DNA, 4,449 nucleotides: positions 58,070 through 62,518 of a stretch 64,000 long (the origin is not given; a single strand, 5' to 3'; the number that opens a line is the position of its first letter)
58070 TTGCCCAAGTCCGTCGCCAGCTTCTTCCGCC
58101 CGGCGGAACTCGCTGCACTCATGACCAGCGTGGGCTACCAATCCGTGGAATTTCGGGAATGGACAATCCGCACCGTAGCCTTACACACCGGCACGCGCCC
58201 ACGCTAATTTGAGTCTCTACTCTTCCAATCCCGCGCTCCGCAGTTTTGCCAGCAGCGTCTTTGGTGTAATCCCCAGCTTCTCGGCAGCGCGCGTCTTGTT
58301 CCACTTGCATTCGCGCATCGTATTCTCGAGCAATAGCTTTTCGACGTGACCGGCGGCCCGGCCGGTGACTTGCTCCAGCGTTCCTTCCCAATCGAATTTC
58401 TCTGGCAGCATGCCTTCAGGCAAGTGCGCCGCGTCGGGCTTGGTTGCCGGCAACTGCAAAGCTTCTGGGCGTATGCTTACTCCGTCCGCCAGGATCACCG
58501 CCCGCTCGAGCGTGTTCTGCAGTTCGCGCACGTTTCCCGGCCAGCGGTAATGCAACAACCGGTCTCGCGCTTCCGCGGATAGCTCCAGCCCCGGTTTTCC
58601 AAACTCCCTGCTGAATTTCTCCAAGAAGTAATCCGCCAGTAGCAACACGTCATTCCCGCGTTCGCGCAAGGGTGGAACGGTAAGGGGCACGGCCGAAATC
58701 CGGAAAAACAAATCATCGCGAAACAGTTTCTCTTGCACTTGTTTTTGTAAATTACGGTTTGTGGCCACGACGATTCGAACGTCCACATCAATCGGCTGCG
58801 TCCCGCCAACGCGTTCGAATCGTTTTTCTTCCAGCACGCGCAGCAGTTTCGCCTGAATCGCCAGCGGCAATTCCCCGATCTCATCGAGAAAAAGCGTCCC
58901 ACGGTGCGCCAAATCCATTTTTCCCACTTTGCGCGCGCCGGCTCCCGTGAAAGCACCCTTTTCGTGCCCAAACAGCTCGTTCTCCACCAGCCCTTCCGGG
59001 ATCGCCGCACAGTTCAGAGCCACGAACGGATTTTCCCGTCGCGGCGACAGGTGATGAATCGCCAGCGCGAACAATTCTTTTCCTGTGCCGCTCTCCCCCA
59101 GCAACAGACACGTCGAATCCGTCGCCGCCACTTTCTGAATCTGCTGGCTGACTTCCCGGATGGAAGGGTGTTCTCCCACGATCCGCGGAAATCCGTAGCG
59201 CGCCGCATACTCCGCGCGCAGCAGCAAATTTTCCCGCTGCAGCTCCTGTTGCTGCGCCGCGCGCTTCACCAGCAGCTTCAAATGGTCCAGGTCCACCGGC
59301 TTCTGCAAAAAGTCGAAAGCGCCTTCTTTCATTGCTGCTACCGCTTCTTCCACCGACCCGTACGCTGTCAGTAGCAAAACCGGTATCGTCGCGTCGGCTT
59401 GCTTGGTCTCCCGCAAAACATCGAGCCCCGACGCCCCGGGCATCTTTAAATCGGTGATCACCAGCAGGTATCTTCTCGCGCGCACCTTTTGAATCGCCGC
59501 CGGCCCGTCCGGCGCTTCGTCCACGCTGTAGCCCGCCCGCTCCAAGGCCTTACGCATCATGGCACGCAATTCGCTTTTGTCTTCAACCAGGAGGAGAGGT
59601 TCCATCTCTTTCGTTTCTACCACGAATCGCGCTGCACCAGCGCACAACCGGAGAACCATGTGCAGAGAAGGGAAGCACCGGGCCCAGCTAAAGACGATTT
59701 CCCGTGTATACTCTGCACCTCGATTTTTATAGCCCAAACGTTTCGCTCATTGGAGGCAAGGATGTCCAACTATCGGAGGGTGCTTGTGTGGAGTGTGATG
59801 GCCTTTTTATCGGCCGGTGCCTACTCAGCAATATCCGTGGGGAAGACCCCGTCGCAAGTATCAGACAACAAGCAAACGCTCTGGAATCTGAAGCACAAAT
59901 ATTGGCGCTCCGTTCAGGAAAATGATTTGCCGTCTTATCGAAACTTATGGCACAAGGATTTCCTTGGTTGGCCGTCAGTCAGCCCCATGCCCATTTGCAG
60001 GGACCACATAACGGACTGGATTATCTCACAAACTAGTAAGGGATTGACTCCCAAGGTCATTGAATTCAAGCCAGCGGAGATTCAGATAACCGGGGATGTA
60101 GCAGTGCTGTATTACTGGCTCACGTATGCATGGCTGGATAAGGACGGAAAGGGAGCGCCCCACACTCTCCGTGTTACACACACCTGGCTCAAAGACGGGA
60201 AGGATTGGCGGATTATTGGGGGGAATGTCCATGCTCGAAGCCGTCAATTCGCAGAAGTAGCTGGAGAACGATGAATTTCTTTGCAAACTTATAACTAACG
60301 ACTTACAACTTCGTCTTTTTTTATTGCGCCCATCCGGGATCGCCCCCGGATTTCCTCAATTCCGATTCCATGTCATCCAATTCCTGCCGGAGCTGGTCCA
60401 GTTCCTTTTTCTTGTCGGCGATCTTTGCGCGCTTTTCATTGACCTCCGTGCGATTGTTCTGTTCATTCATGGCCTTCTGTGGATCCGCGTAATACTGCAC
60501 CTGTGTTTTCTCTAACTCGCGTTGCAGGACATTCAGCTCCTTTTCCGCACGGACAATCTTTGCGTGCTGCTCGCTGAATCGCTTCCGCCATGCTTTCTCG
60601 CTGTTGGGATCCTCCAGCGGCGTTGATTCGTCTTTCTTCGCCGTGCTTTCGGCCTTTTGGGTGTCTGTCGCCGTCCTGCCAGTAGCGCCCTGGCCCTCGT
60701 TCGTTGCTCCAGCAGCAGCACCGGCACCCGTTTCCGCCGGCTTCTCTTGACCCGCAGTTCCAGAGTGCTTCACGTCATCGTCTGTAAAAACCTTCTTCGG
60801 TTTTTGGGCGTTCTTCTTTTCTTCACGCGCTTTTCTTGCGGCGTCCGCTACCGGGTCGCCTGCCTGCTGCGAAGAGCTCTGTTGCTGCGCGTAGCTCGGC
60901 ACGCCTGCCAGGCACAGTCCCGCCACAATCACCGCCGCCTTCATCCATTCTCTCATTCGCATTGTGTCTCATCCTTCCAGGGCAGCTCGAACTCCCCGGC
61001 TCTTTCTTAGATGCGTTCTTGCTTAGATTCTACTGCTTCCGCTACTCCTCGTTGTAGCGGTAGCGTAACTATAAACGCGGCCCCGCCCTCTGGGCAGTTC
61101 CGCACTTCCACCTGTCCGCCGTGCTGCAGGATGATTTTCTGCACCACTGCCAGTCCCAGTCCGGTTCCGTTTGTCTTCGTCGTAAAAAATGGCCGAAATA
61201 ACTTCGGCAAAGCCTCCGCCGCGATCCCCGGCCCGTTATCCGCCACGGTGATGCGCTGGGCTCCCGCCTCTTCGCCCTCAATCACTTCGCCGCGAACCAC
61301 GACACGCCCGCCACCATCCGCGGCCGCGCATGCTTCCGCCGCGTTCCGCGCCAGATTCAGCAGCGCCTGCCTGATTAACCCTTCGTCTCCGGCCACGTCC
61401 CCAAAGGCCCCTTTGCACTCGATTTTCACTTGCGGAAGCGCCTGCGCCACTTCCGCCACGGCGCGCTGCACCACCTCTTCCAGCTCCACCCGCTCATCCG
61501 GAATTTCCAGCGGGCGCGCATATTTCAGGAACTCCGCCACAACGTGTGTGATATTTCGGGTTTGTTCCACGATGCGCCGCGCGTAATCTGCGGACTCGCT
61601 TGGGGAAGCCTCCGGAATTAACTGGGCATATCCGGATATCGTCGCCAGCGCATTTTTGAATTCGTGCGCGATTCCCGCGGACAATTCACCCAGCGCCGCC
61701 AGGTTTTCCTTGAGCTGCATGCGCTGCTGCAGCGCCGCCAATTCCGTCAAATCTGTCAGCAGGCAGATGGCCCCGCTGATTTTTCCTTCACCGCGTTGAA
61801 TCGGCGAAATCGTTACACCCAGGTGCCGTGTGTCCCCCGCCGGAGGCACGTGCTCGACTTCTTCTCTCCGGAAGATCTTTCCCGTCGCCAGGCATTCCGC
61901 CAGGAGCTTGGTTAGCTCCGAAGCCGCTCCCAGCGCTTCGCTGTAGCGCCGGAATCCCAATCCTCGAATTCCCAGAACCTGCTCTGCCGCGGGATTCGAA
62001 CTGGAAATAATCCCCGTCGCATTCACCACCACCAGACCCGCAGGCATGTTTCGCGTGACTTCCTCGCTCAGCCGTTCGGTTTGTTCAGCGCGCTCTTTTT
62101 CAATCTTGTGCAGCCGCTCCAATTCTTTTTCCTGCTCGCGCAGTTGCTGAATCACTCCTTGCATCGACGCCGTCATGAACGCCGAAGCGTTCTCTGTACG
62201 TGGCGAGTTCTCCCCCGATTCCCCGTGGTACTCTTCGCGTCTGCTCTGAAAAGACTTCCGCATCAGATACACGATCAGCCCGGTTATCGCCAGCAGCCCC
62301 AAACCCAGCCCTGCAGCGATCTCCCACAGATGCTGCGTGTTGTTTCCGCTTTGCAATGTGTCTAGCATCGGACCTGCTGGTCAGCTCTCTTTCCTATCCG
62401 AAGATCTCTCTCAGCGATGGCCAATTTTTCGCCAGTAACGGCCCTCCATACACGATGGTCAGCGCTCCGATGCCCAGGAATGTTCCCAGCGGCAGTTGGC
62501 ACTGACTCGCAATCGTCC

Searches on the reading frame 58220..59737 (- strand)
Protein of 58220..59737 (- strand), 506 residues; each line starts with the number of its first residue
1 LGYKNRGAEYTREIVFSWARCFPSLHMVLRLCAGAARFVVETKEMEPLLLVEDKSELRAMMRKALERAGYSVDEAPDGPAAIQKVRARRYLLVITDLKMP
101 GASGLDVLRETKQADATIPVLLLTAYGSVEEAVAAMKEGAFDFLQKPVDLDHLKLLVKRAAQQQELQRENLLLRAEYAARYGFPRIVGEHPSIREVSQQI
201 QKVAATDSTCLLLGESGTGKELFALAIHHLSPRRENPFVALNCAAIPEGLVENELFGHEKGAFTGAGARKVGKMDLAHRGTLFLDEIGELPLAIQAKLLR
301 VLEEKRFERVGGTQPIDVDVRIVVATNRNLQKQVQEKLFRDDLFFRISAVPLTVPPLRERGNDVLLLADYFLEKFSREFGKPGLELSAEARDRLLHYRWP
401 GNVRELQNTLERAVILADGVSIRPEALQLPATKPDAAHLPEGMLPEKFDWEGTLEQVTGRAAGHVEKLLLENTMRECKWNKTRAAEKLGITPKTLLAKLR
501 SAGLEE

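Call 53: search_protein_families(library=pfam, proteins=[window:58220-59737:-], max_evalue=0.00001)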
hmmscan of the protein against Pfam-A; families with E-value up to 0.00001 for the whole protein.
window:58220-59737:- (506 aa): 7 families
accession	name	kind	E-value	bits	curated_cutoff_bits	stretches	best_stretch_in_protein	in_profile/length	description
PF00158.32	Sigma54_activat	-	1.3e-69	233.7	20.2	1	186-352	1-167/168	Sigma-54 interaction domain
PF00072.30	Response_reg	-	3.6e-28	98.4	30.2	1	49-156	2-109/111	Response regulator receiver domain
PF25601.1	AAA_lid_14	-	1.6e-23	82.7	27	1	358-429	1-72/87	AAA+ ATPase lid domain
PF14532.12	Sigma54_activ_2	-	1.7e-19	70.9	25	1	187-357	1-138/138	Sigma-54 interaction domain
PF02954.25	HTH_8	-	8.9e-13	48.2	22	1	465-500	5-40/42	Bacterial regulatory protein, Fis family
PF07728.20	AAA_5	-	1.2e-07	32.2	22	1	211-333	3-127/139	AAA domain (dynein-related subfamily)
PF01078.27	Mg_chelatase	-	4.2e-07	30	20.3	0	203-327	18-157/207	Magnesium chelatase, subunit ChlI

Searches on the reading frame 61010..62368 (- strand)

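Call 53: search_protein_families(library=pfam, proteins=[window:61010-62368:-], max_evalue=0.00001)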
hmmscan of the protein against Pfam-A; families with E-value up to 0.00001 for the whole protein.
window:61010-62368:- (453 aa): 5 families
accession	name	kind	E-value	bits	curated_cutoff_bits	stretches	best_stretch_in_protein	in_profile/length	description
PF02518.31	HATPase_c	-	6.6e-26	91.4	26.4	1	327-439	1-110/111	Histidine kinase-, DNA gyrase B-, and HSP90-like ATPase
PF00512.31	HisKA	-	4.1e-12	46.4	26.9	1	226-285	2-62/66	His Kinase A (phospho-acceptor) domain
PF08448.16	PAS_4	-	1.8e-08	35.1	23.1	1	107-211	3-109/110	PAS fold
PF00989.32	PAS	-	2.9e-08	34.2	22.6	1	106-206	8-112/113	PAS fold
PF13426.13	PAS_9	-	3.5e-07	30.9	27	1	109-209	1-103/103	PAS domain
